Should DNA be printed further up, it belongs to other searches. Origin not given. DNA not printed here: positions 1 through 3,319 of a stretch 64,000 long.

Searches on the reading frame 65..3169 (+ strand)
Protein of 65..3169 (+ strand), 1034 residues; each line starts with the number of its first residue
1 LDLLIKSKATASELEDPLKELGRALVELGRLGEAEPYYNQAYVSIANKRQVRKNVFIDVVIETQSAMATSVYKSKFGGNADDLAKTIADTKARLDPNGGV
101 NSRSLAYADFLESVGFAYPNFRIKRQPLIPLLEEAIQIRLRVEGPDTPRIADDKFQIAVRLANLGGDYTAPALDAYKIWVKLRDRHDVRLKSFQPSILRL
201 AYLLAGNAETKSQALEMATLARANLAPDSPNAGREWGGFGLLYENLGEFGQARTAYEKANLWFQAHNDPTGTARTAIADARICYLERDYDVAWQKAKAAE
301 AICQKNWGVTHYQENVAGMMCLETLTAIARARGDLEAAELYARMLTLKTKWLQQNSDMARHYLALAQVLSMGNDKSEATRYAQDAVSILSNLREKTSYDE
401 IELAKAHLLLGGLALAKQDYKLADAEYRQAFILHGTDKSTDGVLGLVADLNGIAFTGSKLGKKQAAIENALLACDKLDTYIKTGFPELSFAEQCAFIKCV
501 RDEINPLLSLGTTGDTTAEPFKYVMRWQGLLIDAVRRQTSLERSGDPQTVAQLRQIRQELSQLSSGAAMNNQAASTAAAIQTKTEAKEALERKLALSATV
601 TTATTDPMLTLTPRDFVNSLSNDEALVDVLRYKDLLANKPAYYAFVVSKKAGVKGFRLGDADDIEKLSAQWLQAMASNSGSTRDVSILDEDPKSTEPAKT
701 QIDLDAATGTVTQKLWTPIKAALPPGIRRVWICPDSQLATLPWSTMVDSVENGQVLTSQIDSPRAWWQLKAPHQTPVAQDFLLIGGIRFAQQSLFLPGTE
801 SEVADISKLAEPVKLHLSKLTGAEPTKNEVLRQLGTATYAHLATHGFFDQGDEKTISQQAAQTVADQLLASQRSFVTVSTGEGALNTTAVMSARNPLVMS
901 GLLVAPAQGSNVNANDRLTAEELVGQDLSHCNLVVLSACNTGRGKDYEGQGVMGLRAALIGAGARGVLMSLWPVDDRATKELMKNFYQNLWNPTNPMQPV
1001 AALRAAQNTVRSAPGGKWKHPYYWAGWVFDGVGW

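Call 52: search_protein_families(library=pfam, proteins=[window:65-3169:+], max_evalue=0.00001)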
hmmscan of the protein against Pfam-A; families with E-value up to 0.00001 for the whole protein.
window:65-3169:+ (1034 aa): 3 families
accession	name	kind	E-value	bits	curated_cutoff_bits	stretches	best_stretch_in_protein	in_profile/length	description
PF12770.12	CHAT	-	1.5e-52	179.3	24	1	709-1030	5-287/289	CHAT domain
PF13424.12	TPR_12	-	2.1e-08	34.6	30.1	0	327-389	11-75/77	Tetratricopeptide repeat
PF07719.23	TPR_2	-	3.9e-06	27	27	0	18-41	4-27/34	Tetratricopeptide repeat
